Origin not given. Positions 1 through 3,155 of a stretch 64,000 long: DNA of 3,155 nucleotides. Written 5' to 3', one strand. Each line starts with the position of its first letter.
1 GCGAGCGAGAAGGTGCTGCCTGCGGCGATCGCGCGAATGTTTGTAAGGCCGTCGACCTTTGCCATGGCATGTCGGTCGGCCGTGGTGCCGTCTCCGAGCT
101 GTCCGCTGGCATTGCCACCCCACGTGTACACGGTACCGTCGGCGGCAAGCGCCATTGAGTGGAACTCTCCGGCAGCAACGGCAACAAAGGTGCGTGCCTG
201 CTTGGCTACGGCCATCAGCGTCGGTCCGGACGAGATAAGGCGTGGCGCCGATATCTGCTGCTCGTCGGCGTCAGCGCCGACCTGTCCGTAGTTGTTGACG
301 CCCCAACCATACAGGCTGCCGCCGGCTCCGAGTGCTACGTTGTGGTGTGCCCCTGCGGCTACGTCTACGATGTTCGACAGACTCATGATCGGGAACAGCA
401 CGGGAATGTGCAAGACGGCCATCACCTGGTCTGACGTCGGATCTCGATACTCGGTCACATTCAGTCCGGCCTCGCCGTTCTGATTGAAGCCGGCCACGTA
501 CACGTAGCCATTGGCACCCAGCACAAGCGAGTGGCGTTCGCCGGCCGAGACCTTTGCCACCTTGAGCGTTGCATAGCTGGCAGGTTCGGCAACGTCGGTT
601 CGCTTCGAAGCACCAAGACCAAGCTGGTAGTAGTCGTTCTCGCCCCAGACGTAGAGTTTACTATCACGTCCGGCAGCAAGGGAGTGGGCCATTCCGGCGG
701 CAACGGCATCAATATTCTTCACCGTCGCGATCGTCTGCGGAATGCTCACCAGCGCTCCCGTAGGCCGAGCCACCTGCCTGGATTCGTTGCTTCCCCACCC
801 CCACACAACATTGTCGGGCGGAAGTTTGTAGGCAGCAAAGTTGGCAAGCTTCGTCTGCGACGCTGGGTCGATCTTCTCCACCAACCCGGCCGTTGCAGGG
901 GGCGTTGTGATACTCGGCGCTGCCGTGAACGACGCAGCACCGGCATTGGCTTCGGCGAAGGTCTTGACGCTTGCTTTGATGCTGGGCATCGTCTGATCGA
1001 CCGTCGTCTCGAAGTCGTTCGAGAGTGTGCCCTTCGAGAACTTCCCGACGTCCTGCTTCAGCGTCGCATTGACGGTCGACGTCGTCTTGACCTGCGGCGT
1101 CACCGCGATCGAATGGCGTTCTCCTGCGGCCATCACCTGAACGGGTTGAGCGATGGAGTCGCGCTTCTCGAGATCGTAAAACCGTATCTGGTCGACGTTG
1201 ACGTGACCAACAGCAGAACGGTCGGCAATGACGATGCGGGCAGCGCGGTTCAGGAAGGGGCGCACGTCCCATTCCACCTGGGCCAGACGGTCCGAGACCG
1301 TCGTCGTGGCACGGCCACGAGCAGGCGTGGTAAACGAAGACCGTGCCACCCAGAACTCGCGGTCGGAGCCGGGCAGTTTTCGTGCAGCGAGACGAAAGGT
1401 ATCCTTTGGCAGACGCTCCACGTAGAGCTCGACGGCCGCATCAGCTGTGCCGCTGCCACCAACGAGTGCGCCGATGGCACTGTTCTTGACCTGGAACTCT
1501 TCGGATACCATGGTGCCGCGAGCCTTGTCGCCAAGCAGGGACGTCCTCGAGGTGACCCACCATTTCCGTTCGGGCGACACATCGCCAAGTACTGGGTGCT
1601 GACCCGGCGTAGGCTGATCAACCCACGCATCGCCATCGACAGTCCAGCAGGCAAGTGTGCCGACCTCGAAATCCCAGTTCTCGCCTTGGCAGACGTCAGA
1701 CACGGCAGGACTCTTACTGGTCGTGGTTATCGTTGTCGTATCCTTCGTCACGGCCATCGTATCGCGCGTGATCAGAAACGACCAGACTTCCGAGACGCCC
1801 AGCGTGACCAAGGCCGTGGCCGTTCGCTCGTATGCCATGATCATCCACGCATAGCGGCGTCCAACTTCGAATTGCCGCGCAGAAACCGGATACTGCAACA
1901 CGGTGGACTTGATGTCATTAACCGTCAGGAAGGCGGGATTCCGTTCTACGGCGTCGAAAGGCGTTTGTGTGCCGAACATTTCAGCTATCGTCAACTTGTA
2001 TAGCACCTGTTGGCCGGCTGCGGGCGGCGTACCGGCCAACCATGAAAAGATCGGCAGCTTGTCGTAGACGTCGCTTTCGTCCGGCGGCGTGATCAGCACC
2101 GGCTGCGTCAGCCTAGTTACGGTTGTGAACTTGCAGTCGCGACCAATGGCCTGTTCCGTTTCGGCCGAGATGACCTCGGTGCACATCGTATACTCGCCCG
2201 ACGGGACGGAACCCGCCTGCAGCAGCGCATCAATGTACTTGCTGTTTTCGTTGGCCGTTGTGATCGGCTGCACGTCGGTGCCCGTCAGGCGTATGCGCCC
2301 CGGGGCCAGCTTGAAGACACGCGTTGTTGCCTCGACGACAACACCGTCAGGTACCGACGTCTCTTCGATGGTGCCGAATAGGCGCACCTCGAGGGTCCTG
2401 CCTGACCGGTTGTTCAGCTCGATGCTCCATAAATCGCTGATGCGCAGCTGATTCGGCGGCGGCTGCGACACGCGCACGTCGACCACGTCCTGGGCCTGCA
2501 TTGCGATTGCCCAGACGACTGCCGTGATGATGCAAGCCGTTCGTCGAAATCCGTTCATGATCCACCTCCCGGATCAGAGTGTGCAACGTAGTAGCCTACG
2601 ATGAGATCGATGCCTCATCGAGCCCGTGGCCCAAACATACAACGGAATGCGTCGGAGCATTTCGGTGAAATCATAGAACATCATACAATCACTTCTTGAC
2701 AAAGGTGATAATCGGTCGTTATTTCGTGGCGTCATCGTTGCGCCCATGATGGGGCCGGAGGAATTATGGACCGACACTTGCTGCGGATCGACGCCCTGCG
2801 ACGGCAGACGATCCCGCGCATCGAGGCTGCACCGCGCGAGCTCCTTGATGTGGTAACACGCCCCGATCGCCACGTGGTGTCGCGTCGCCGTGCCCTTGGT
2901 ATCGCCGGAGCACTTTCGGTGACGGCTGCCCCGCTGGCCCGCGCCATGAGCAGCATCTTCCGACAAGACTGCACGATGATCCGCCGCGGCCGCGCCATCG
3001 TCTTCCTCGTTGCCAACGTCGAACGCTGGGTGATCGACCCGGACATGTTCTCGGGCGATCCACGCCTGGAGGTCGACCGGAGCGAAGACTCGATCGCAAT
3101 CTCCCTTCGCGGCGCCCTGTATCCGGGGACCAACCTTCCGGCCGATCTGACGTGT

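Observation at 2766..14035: Tightly coupled operon of two giant uncharacterised proteins with an SRPBCC/GyrI-like ligand-binding protein, a 4-TM protein and a small ORF, immediately upstream of era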

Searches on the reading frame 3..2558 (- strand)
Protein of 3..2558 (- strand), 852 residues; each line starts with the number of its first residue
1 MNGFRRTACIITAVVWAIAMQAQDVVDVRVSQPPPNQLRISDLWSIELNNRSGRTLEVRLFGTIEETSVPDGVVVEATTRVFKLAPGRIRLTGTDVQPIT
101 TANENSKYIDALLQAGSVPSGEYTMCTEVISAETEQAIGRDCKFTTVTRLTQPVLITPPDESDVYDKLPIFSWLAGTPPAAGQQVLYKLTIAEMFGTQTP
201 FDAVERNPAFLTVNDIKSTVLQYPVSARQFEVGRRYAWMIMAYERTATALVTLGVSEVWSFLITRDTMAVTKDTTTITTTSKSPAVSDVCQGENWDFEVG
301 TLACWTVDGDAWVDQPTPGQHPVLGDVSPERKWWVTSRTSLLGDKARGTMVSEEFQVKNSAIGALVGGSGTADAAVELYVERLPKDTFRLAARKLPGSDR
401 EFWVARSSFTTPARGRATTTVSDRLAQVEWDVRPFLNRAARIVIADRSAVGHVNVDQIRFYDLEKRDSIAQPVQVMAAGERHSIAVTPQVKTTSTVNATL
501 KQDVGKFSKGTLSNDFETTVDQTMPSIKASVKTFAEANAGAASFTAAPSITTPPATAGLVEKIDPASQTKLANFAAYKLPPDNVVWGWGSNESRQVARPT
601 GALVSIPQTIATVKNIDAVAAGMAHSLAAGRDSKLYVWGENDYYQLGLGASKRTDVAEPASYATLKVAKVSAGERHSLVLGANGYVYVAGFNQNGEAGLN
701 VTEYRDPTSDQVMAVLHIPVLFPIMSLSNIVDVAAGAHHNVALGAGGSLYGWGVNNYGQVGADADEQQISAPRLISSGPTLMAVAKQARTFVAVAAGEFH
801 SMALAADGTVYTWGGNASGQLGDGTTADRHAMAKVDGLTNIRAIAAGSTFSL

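Call 75: search_protein_families(library=pfam, proteins=[window:3-2558:-], max_evalue=0.01)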
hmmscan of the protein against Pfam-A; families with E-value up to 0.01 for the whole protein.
window:3-2558:- (852 aa): 4 families
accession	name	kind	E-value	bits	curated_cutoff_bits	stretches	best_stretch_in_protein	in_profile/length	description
PF25390.1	WD40_RLD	-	5.2e-78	263.3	150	2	582-852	49-311/363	RCC1-like domain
PF00415.24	RCC1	-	4.1e-49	165.4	21.7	5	747-804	2-50/50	Regulator of chromosome condensation (RCC1) repeat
PF13540.12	RCC1_2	-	2.2e-34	116.8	22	4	791-820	1-30/30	Regulator of chromosome condensation (RCC1) repeat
PF25384.1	Alsin_RLD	-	6.6e-13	49.2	100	2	616-687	277-353/405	Alsin RCC1-like domain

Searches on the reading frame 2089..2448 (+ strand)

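Call 9: search_protein_families(library=pfam, proteins=[window:2089-2448:+], max_evalue=0.1)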
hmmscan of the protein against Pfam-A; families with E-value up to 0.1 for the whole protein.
window:2089-2448:+ (120 aa): 1 family
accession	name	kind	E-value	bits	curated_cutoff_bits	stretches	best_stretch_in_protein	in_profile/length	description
PF13290.12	CHB_HEX_C_1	-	0.047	14.1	22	1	23-50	13-39/67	Chitobiase/beta-hexosaminidase C-terminal domain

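Call 10: search_protein_families(library=ncbifam, proteins=[window:2089-2448:+], max_evalue=0.1)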
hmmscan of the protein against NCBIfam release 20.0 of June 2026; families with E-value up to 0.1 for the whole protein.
window:2089-2448:+ (120 aa): 0 families

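Call 11: search_protein_families(library=phrogs, proteins=[window:2089-2448:+], max_evalue=0.1)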
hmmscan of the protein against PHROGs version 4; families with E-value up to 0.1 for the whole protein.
window:2089-2448:+ (120 aa): 0 families

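Call 12: search_protein_families(library=padloc, proteins=[window:2089-2448:+], max_evalue=0.1)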
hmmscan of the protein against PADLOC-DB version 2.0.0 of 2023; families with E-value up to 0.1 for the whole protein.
window:2089-2448:+ (120 aa): 0 families

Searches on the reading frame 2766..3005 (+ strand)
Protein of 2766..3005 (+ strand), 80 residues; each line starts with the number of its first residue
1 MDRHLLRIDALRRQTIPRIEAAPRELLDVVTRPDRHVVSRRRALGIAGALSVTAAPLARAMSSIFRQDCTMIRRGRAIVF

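Call 100: search_protein_families(library=ncbifam, proteins=[window:2766-3005:+], max_evalue=10)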
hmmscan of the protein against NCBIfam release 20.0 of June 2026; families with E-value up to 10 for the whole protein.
seq(80 aa): 1 family
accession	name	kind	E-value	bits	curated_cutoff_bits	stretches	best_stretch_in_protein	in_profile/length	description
NF003472.0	PRK05101.1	equivalog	0.035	13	499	1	5-53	236-285/382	galactokinase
